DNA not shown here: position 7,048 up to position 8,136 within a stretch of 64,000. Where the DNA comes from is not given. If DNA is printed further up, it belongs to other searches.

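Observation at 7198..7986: Atypical SDR leads the kynurenine/2-aminomuconate operon where the usual lower pathway is missing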

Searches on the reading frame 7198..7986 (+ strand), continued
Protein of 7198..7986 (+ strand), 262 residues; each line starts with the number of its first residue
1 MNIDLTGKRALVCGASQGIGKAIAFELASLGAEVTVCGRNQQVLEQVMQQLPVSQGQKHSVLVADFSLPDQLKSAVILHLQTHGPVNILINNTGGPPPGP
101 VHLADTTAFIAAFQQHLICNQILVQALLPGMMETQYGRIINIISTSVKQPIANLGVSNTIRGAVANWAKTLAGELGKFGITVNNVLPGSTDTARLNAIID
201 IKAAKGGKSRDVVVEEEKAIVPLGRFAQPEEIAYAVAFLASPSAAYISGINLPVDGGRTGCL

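Call 31: search_dna_similar(query=window:7198-7986:+, collection=plasmids, mode=protein, max_rows=15)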
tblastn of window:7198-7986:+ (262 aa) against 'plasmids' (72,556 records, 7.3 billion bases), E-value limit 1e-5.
The search stops at 5000 records and this limit was reached: more records match than are counted here, and every count below describes the 5000 best-scoring records only.
In 3 record(s) the limit of 40 matching pieces per record was reached: places in those records are undercounted.
Records with a match: at least 5000; places in all: 20137; records where one place covers at least 80% of the query: 4868.
Best place of each record, by identity: <60% 5000.
By first word of the organism name: Rhizobium 576; Klebsiella 434; Streptomyces 274; Agrobacterium 211; Sinorhizobium 193; Pantoea 178; Pseudosulfitobacter 163; Enterobacter 159; Bacillus 149; Ralstonia 137; and 392 more.
By predicted mobility (MOB-suite, as given by PLSDB): non-mobilizable 2732; conjugative 1480; mobilizable 788.
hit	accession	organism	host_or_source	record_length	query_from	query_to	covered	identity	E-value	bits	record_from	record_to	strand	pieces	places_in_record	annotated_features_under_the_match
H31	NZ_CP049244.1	Allorhizobium pseudoryzae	cell culture,soil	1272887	1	257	98%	44.0%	1e-50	184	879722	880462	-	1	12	none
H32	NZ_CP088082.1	Ideonella dechloratans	Cell culture,Activated sludge, ...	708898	1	257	98%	42.8%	2e-51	187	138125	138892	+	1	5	SDR family oxidoreductase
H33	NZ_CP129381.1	Rhizobium sp. SSA_523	single cell,Sea water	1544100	1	257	98%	42.1%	2e-48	178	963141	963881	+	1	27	none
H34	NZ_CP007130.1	Gemmatirosa kalamazoonensis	-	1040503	1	257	98%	42.0%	2e-55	198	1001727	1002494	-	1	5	record has no annotation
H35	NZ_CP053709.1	Lichenicola cladoniae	Cladonia borealis,cell culture,lichen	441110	1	257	98%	42.0%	6e-45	168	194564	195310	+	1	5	SDR family oxidoreductase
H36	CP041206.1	Rhizobium sp. NIBRBAC000502774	Genome assembly,Coal mine soil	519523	1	257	98%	41.6%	1e-48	179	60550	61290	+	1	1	SDR family oxidoreductase | dihydrodipicolinate synthase family protein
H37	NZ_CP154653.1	Alloyangia pacifica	-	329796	1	257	98%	41.6%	2e-47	175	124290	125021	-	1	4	SDR family oxidoreductase | dihydrodipicolinate synthase family protein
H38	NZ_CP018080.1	Sulfitobacter alexandrii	Alexandrium minutum,cell culture,cell ...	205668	1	257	98%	41.5%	7e-48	176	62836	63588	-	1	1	SDR family oxidoreductase | dihydrodipicolinate synthase family protein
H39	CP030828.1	Neorhizobium sp. NCHU2750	Rosa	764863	1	257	98%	41.5%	4e-47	174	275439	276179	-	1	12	fabG: 3-oxoacyl-ACP reductase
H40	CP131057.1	Hyphomicrobiales bacterium UR115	tomato,bacteria,rhizosphere soil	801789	1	259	99%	40.9%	5e-53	191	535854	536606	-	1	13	none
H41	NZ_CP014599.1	Salipiger sp. CCB-MM3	mangrove soil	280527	1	257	98%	41.2%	1e-49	182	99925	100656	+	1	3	SDR family oxidoreductase | dihydrodipicolinate synthase family protein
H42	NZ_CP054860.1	Martelella sp. NC18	single cell,mine sediment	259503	1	257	98%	41.2%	1e-48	179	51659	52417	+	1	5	SDR family oxidoreductase | dihydrodipicolinate synthase family protein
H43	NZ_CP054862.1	Martelella sp. NC20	single cell,Soudan mine sediment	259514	1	257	98%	41.2%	1e-48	179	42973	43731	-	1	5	SDR family oxidoreductase | dihydrodipicolinate synthase family protein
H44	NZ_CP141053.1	Paracoccus denitrificans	-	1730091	1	257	98%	41.2%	4e-40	154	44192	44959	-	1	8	none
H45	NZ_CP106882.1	Comamonas endophytica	Indosasa shibataeoides,cell culture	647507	1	257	98%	41.1%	9e-43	162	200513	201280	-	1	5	SDR family oxidoreductase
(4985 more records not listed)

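Call 35: get_annotated_region(hit=H38, flank=8000)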
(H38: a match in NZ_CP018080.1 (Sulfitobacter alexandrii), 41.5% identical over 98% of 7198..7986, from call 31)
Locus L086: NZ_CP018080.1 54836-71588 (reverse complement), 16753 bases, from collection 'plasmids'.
description: Sulfitobacter alexandrii strain AM1-D1 plasmid unnamed4, complete sequence
organism: Sulfitobacter alexandrii (NCBI taxid 1917485)
taxonomy: Bacteria; Pseudomonadota; Alphaproteobacteria; Rhodobacterales; Roseobacteraceae; Sulfitobacter; Sulfitobacter alexandrii
host: -; source: Alexandrium minutum,cell culture,cell culture of Alexandrium minutum 1089; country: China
typing (MOB-suite, as given by PLSDB): non-mobilizable; replicon rep_cluster_251; mating-pair formation MPF_T
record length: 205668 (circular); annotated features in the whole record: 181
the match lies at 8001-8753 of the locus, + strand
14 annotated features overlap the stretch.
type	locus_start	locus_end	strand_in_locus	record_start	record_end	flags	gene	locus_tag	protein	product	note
CDS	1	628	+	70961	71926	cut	-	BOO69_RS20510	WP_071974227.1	ABC transporter permease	GO:0055085 - transmembrane transport [Evidence IEA]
CDS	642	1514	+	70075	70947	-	-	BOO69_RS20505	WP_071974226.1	ABC transporter permease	-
CDS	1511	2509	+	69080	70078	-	-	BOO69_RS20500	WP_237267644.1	ABC transporter ATP-binding protein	-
CDS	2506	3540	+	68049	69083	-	-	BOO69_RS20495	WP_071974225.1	dipeptide ABC transporter ATP-binding protein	GO:0015833 - peptide transport [Evidence IEA]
CDS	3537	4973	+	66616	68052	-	-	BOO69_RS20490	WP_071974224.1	ABC transporter substrate-binding protein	-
CDS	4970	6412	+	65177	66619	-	-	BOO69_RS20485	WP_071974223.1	amidohydrolase family protein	-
CDS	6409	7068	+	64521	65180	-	-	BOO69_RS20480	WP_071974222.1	aspartate/glutamate racemase family protein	-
CDS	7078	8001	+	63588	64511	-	-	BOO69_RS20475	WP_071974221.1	dihydrodipicolinate synthase family protein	GO:0009436 - glyoxylate catabolic process [Evidence IEA]; GO:0071704 - organic substance metabolic process [Evidence ...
CDS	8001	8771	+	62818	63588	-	-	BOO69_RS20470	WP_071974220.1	SDR family oxidoreductase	-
CDS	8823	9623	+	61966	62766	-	-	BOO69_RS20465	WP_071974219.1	carbon-nitrogen hydrolase family protein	-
CDS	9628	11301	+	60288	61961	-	-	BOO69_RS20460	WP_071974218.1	NAD(P)/FAD-dependent oxidoreductase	-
CDS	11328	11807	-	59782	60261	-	-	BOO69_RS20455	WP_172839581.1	DUF3237 domain-containing protein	-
CDS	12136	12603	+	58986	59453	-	-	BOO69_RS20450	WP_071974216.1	hypothetical protein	-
CDS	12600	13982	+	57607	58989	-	-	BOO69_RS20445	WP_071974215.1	HAMP domain-containing sensor histidine kinase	GO:0007165 - signal transduction [Evidence IEA]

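Call 36: get_annotated_region(hit=H32, flank=8000)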
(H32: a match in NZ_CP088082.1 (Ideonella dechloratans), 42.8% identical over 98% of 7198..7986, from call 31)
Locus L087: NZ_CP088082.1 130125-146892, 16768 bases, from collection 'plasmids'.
description: Ideonella dechloratans strain CCUG 30977 plasmid unnamed1, complete sequence
organism: Ideonella dechloratans (NCBI taxid 36863)
taxonomy: Bacteria; Pseudomonadota; Betaproteobacteria; Burkholderiales; Sphaerotilaceae; Ideonella; Ideonella dechloratans
host: -; source: Cell culture,Activated sludge, wastewater treatment plant; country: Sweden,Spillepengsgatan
typing (MOB-suite, as given by PLSDB): non-mobilizable
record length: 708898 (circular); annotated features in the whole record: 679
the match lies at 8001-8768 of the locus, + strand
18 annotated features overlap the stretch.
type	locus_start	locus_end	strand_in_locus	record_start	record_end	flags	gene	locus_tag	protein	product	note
CDS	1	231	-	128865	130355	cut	-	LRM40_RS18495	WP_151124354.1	aldehyde dehydrogenase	-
CDS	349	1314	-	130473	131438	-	-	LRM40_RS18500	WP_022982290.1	LysR substrate-binding domain-containing protein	-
CDS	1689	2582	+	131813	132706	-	-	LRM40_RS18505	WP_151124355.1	TorF family putative porin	-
CDS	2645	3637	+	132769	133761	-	-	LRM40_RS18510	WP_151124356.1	ABC transporter substrate-binding protein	-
CDS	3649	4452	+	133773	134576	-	-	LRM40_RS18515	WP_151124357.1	ABC transporter permease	-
CDS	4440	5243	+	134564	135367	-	-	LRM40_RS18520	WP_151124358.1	ABC transporter ATP-binding protein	GO:0006810 - transport [Evidence IEA]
CDS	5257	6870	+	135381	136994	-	-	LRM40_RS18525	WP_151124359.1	GMC family oxidoreductase N-terminal domain-containing protein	-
CDS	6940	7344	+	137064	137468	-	-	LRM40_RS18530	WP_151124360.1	aspartate 1-decarboxylase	GO:0006523 - alanine biosynthetic process [Evidence IEA]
CDS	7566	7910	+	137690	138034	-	-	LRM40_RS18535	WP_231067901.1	hypothetical protein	-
CDS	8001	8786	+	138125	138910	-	-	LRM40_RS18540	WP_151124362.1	SDR family oxidoreductase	-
CDS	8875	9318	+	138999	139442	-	-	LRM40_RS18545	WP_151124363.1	VOC family protein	-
CDS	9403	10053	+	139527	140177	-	-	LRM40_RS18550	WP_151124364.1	TetR/AcrR family transcriptional regulator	-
CDS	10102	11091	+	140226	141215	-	-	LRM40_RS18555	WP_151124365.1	MDR family oxidoreductase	-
CDS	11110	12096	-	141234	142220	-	-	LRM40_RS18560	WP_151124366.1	acyl-CoA thioesterase domain-containing protein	-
CDS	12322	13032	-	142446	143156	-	-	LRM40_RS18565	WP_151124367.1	response regulator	GO:0000160 - phosphorelay signal transduction system [Evidence IEA]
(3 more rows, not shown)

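Call 49: predict_structure(alignment_id=A1)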
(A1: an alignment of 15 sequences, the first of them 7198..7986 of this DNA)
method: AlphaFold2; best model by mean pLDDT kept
length: 262 residues; sequences in the alignment: 15
mean_pLDDT: 81.2   pTM: 0.83
mean pLDDT of the five models: 81.2, 80.2, 78.9, 77.5, 75.0
residues with pLDDT >= 90: 116; 70-90: 88; 50-70: 35; < 50: 23
segments of 3 or more residues with pLDDT < 50: 98-101, 146-157, 256-262
pLDDT, mean of each block of 10 residues (from residue 1): 87 91 97 96 97 95 91 95 96 63 61 79 94 95 57 46 73 89 80 72 83 82 73 90 87 51 27
secondary structure, 60 per line:
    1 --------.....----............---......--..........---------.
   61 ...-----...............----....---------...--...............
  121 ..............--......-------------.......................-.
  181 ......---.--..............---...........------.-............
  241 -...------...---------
elements in order: E9-13 H18-29 E33-38 H41-50 E60-63 H69-83 E88-91 H106-134 E137-142 H156-178 E180-186 H193-206 H210-220 H229-240 E251-253

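Call 50: search_protein_representatives(protein=window:7198-7986:+)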
Query: 262 residues. Proteins with E-value up to 0.001 (for the whole library): 130925; up to 1e-10: 34727; up to 1e-30: 801. The best 150 are listed.
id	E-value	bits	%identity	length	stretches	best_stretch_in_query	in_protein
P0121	1.5e-91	322.7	60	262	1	1-262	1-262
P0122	2.1e-87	309.1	56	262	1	1-262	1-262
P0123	3.3e-86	305.2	60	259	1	1-262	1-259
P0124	4.3e-83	295.0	54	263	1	1-260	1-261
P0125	5.1e-81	288.2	57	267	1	5-260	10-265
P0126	1.3e-78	280.4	54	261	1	1-261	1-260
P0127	2.1e-78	279.6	52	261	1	1-261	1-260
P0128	2.0e-77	276.5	53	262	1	2-261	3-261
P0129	2.6e-77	276.1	53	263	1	1-262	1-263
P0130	1.4e-75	270.5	52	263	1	1-261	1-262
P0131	2.1e-75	269.9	56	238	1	27-259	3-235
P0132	5.7e-71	255.3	50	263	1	1-261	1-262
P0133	1.4e-69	250.8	51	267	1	1-259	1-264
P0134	1.7e-68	247.2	51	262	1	1-262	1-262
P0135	4.4e-68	245.9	53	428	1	3-259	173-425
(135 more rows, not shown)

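Call 55: fold_search(model_id=the predicted structure, library=pdb)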
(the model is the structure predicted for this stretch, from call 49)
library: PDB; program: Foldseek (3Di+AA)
matches with E <= 10: 2000; with E <= 0.001: 1999
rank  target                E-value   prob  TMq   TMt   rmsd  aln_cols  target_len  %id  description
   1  6jha_B                1.9e-25  1.00  0.86  0.86   3.5       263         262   35  Crystal structure of NADPH bound AerF from Microcystis aeruginosa (released 2019-11-27)
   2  6jh7_B                4.5e-25  1.00  0.86  0.86   3.3       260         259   36  Crystal structure of AerF from Microcystis aeruginosa (released 2019-11-27)
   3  6jhb_B                5.0e-25  1.00  0.86  0.86   3.2       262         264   35  Crystal structure of NADPH and 4-hydroxyphenylpyruvic acid bound AerF from Microcystis aeruginosa (released 2019-11-27)
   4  6jh7_A                7.7e-25  1.00  0.86  0.87   3.4       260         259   35  Crystal structure of AerF from Microcystis aeruginosa (released 2019-11-27)
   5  5va8_A                6.3e-24  1.00  0.85  0.85   3.2       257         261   35  Crystal Structure of Short-chain dehydrogenase/reductase SDR from Burkholderia phymatum in complex with NADP (released 2017-04-26)
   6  5idx_B                7.1e-24  1.00  0.85  0.85   3.5       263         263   33  Crystal structure of an oxidoreductase from Burkholderia vietnamiensis (released 2016-03-16)
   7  5idy_B                1.0e-23  1.00  0.85  0.84   3.5       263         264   33  Crystal structure of an oxidoreductase from Burkholderia vietnamiensis in complex with NADP (released 2016-03-16)
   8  5vps                  1.1e-23  1.00  0.84  0.85   3.2       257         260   33  Crystal structure of an SDR from Burkholderia ambifaria in complex with NADPH with a TCEP adduct (released 2017-05-24)
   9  5idx_A                5.2e-23  1.00  0.85  0.85   3.5       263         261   33  Crystal structure of an oxidoreductase from Burkholderia vietnamiensis (released 2016-03-16)
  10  5idy_A                5.9e-23  1.00  0.85  0.85   3.5       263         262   33  Crystal structure of an oxidoreductase from Burkholderia vietnamiensis in complex with NADP (released 2016-03-16)
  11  9fe6_A                1.3e-22  1.00  0.82  0.83   3.5       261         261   36  Short-chain dehydrogenase/reductase (SDR) from Thermus caliditerrae (released 2024-06-26)
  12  6jhb_A                1.5e-22  1.00  0.81  0.88   3.1       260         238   33  Crystal structure of NADPH and 4-hydroxyphenylpyruvic acid bound AerF from Microcystis aeruginosa (released 2019-11-27)
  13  6jha_A                2.8e-22  1.00  0.81  0.88   3.4       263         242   33  Crystal structure of NADPH bound AerF from Microcystis aeruginosa (released 2019-11-27)
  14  3op4_A                2.8e-22  1.00  0.77  0.81   3.5       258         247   33  Crystal structure of putative 3-ketoacyl-(acyl-carrier-protein) reductase from Vibrio cholerae O1 biovar eltor str. N1 (released 2010-09-22)
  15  4i08_B                8.8e-22  1.00  0.79  0.84   3.2       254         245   33  Crystal structure of beta-ketoacyl-acyl carrier protein reductase (FabG) from Vibrio cholerae in complex with NADPH (released 2012-12-12)
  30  5ff9_D                5.0e-21  1.00  0.78  0.80   4.1       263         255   30  Noroxomaritidine/Norcraugsodine Reductase in Complex with NADP+ and tyramine (released 2016-06-08)
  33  5ff9_B                5.4e-21  1.00  0.79  0.81   3.5       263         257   30  Noroxomaritidine/Norcraugsodine Reductase in Complex with NADP+ and tyramine (released 2016-06-08)
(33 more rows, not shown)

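Call 64: find_encoding_contigs(protein=P0064, flank=10000, max_places=2)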
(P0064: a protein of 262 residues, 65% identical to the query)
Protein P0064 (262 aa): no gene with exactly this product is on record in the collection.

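Call 65: find_encoding_contigs(protein=P0015, flank=10000, max_places=2)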
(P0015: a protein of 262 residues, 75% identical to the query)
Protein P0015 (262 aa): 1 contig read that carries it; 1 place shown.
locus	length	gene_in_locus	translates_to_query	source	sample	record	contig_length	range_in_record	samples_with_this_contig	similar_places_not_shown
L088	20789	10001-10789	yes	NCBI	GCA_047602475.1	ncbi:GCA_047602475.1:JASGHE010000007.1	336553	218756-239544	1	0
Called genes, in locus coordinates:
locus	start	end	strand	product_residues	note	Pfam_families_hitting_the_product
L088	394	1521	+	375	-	PF13088:BNR_2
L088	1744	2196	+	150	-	-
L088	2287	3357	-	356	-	PF00561:Abhydrolase_1, PF12146:Hydrolase_4 (weak), PF12697:Abhydrolase_6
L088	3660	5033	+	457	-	-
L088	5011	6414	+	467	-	-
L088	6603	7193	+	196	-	PF04542:Sigma70_r2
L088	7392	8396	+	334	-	PF00069:Pkinase, PF06293:Kdo (weak), PF07714:PK_Tyr_Ser-Thr, PF01636:APH (faint), PF03109:ABC1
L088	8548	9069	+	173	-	-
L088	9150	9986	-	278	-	PF03301:Trp_dioxygenase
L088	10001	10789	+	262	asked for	PF00106:adh_short, PF13561:adh_short_C2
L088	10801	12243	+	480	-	PF00171:Aldedh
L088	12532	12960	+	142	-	PF01042:Ribonuc_L-PSP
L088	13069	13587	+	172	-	PF06052:3-HAO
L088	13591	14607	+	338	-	PF04909:Amidohydro_2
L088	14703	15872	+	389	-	PF00266:Aminotran_5 (weak), PF22580:KYNU_C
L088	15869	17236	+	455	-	PF01266:DAO (faint), PF01494:FAD_binding_3, PF13450:NAD_binding_8 (weak), PF01494:FAD_binding_3 (weak)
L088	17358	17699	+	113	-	PF01042:Ribonuc_L-PSP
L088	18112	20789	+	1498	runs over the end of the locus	-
